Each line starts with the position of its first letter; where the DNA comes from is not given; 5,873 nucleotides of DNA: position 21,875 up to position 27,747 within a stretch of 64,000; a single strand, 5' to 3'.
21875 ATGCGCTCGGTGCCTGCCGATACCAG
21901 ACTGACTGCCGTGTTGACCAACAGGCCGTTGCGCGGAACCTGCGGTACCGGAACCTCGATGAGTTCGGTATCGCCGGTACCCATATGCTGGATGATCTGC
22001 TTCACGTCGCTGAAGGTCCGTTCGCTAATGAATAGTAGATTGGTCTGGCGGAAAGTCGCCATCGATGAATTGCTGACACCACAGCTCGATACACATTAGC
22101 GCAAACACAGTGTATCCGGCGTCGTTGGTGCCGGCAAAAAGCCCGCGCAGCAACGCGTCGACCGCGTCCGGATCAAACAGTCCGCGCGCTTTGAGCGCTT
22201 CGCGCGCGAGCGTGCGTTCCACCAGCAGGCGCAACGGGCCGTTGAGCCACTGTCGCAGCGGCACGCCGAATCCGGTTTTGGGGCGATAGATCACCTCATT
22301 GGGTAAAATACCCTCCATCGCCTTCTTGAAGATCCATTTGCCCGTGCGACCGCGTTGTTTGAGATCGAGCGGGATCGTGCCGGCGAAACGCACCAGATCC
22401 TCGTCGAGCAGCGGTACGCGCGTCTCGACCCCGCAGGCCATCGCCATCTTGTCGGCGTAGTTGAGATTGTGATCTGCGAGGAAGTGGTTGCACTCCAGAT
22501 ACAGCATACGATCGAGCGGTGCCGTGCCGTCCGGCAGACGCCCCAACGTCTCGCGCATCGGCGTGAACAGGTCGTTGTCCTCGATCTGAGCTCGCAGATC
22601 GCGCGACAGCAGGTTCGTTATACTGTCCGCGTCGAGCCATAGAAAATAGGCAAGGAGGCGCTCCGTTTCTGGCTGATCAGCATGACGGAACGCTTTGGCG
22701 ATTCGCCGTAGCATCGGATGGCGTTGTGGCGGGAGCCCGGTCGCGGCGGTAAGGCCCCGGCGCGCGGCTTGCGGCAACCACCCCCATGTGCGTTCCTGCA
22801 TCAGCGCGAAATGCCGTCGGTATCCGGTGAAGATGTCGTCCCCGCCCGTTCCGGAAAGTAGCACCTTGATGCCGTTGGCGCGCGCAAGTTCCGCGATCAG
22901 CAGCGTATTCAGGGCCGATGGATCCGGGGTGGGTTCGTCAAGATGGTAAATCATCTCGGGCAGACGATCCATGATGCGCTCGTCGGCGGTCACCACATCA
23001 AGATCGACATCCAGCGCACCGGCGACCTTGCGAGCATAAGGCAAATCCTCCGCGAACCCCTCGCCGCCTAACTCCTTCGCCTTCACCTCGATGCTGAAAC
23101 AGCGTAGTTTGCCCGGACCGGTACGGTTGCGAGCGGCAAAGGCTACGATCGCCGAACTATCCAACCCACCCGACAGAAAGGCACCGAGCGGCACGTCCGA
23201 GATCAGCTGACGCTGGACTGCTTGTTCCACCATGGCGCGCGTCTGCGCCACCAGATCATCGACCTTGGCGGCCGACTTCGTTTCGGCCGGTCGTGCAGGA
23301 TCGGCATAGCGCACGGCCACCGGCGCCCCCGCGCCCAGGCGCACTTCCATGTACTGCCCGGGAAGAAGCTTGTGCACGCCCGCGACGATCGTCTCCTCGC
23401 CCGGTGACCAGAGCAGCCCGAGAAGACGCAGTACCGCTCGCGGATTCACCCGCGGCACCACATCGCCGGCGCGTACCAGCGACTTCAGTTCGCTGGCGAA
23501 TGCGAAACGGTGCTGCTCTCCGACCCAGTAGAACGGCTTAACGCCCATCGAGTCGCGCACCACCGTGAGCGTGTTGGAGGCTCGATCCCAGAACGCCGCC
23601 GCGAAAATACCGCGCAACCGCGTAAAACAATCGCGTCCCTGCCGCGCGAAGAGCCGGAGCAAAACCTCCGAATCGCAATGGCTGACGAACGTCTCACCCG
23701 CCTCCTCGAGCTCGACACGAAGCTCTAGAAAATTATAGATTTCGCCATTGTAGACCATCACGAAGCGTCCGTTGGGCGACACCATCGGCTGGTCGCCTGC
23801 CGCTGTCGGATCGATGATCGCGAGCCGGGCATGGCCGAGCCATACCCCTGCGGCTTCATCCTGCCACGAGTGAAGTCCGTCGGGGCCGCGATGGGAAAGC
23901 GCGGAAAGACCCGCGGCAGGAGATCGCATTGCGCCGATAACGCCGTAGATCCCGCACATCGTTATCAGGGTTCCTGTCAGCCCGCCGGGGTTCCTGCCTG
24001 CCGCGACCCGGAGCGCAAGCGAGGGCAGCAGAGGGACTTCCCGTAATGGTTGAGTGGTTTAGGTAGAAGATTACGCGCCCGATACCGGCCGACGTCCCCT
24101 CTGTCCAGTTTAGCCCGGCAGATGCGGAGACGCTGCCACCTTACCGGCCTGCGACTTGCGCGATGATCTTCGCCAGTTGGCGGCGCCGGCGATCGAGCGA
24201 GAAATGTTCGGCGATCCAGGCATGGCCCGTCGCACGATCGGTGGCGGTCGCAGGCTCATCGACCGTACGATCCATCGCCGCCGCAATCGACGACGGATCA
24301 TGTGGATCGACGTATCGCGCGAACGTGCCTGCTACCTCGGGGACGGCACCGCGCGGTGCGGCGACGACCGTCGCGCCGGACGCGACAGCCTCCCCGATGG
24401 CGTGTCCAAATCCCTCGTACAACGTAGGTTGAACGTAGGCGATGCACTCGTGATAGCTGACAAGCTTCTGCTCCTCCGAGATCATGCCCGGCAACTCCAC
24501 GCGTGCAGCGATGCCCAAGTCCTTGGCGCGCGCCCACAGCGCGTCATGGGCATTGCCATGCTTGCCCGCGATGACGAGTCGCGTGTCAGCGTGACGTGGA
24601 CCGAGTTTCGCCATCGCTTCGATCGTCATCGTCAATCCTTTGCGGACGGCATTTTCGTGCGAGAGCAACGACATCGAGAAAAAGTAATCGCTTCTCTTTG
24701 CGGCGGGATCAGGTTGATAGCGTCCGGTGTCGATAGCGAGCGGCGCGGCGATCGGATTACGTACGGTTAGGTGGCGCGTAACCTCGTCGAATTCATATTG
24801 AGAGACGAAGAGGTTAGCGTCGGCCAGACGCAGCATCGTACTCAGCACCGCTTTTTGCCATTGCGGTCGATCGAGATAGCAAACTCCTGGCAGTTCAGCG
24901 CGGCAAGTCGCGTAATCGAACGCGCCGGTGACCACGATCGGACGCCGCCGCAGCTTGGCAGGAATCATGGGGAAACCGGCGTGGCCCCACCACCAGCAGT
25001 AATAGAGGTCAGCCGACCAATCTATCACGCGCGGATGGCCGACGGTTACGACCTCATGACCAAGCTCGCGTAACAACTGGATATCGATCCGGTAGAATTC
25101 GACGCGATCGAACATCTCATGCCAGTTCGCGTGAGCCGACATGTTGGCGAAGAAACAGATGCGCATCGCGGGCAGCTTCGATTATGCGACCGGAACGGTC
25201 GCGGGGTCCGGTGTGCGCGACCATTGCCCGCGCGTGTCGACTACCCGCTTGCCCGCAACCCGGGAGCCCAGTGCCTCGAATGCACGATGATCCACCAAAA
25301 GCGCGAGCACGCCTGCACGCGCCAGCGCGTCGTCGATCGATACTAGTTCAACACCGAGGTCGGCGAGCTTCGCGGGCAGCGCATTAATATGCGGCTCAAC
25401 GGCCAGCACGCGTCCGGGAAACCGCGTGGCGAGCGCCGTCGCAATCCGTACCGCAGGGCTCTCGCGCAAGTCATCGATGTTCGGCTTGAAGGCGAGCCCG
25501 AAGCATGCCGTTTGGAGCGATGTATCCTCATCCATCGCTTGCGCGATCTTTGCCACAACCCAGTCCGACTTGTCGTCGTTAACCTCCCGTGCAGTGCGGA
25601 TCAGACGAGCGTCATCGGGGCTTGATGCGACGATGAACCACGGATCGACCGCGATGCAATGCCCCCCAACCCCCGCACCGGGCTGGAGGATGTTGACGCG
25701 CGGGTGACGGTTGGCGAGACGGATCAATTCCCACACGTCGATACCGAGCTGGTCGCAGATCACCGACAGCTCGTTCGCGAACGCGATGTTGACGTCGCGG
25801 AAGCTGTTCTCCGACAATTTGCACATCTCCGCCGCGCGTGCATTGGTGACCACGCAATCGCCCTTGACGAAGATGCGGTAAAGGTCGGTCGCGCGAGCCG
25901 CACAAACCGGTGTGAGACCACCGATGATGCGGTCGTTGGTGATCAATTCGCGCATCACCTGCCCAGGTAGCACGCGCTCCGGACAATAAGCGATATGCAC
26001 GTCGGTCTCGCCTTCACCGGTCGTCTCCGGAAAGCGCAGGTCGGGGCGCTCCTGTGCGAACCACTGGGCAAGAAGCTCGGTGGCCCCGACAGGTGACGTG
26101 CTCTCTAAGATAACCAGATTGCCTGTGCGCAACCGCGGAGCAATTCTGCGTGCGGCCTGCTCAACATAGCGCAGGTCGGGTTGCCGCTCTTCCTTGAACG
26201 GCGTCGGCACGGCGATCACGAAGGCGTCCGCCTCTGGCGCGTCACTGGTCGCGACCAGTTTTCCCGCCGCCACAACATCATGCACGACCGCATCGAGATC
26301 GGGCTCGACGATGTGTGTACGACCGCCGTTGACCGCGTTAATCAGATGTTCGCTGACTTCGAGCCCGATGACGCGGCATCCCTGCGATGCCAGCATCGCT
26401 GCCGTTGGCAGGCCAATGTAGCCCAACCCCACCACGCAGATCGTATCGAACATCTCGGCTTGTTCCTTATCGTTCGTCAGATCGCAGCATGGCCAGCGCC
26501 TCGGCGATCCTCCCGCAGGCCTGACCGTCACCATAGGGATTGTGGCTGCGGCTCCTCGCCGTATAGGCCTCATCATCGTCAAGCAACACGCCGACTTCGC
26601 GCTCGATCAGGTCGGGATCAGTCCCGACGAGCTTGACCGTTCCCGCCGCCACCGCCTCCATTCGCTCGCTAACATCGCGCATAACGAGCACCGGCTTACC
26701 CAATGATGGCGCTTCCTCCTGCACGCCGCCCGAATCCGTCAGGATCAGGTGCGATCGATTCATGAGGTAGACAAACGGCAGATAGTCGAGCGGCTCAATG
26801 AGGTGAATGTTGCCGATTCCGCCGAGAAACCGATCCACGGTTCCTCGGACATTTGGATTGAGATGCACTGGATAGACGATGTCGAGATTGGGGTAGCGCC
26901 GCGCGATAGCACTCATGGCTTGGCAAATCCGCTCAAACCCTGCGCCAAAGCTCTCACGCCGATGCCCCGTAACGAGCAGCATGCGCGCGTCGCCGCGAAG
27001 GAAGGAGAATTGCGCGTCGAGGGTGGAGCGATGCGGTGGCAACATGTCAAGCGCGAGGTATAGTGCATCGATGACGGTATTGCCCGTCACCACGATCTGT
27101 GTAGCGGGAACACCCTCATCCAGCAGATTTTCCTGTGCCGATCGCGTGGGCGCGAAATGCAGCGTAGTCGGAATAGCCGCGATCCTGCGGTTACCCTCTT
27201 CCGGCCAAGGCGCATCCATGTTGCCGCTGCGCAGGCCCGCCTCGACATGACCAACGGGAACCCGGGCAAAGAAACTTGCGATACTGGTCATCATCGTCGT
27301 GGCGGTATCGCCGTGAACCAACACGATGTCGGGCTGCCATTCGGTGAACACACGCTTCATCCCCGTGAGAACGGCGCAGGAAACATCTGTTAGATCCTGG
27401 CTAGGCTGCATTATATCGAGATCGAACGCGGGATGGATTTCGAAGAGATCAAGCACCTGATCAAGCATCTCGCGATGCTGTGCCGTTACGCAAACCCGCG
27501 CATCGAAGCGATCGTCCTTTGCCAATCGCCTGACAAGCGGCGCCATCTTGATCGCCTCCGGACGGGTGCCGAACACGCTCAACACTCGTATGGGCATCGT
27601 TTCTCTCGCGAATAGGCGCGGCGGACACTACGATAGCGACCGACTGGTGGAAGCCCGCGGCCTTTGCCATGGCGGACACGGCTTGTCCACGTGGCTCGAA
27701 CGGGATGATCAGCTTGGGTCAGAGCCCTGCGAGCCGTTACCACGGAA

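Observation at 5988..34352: A 28-kb surface-glycan island bracketed by a ~230-bp direct repeat: potentially excisable cassette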

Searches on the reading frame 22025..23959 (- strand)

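Call 8: search_protein_families(library=pfam, proteins=[window:22025-23959:-], max_evalue=0.01)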
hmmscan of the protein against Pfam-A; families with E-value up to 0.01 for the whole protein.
window:22025-23959:- (644 aa): 3 families
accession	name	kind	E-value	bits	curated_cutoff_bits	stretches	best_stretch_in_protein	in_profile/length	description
PF00733.27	Asn_synthase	-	1.3e-92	311.6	21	1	240-628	2-353/354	Asparagine synthase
PF13537.11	GATase_7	-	7.9e-41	139.4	25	1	43-162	1-122/123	Glutamine amidotransferase domain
PF13522.11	GATase_6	-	2.2e-39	134.9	27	1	32-157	7-130/130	Glutamine amidotransferase domain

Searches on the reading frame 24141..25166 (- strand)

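Call 8: search_protein_families(library=pfam, proteins=[window:24141-25166:-], max_evalue=0.01)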
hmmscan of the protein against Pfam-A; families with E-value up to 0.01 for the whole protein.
window:24141-25166:- (341 aa): 2 families
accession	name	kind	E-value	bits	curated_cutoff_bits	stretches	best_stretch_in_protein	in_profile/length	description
PF00534.26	Glycos_transf_1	-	2.4e-20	73.2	26.4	1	175-307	27-161/172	Glycosyl transferases group 1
PF13692.12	Glyco_trans_1_4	-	6.6e-19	69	27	1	174-302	13-140/142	Glycosyl transferases group 1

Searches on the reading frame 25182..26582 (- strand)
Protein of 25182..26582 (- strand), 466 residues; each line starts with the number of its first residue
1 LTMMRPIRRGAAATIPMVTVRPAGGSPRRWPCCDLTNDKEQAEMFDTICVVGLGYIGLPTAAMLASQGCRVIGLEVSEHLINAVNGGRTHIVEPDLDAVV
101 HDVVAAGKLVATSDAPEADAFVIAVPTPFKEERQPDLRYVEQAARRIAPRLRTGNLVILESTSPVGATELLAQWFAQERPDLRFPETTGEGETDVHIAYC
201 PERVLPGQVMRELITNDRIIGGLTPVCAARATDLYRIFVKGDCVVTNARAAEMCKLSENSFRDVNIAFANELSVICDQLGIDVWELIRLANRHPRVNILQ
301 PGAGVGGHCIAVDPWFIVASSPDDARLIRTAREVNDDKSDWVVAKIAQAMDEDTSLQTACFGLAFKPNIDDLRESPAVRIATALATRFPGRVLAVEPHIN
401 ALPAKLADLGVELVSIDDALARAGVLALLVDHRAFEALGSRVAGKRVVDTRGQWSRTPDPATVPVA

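Call 9: search_protein_families(library=pfam, proteins=[window:25182-26582:-], max_evalue=0.01)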
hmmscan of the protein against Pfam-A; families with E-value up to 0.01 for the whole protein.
window:25182-26582:- (466 aa): 7 families
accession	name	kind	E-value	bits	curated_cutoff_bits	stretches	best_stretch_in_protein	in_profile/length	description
PF03721.20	UDPG_MGDP_dh_N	-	4.2e-51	173.6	27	1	47-229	2-181/187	UDP-glucose/GDP-mannose dehydrogenase family, NAD binding domain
PF00984.24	UDPG_MGDP_dh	-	1.4e-28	99.3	25.4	1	249-336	1-93/94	UDP-glucose/GDP-mannose dehydrogenase family, central domain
PF03720.21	UDPG_MGDP_dh_C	-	1.9e-17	63.9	30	1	359-454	1-101/103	UDP-glucose/GDP-mannose dehydrogenase family, UDP binding domain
PF02826.25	2-Hacid_dh_C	-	0.00017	21.4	25.1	0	46-79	37-70/178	D-isomer specific 2-hydroxyacid dehydrogenase, NAD binding domain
PF02558.23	ApbA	-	0.00023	21.2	22.2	1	48-127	1-76/150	Ketopantoate reductase PanE/ApbA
PF07992.20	Pyr_redox_2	-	0.00099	19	26.1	1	39-84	136-181/291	Pyridine nucleotide-disulphide oxidoreductase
PF03446.21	NAD_binding_2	-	0.0043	17.5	21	0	47-174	1-106/161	NAD binding domain of 6-phosphogluconate dehydrogenase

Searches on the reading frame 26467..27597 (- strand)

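Call 9: search_protein_families(library=pfam, proteins=[window:26467-27597:-], max_evalue=0.01)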
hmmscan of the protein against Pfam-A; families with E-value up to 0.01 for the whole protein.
window:26467-27597:- (376 aa): 3 families
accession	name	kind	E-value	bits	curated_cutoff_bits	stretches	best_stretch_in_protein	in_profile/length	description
PF02350.25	Epimerase_2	-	1.2e-110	370.1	30.6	1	24-368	2-346/347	UDP-N-acetylglucosamine 2-epimerase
PF13579.12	Glyco_trans_4_4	-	1.5e-05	25.8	29.7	1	73-173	56-157/158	Glycosyl transferase 4-like domain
PF13439.12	Glyco_transf_4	-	0.0012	19.4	28.5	1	72-175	56-166/170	Glycosyltransferase Family 4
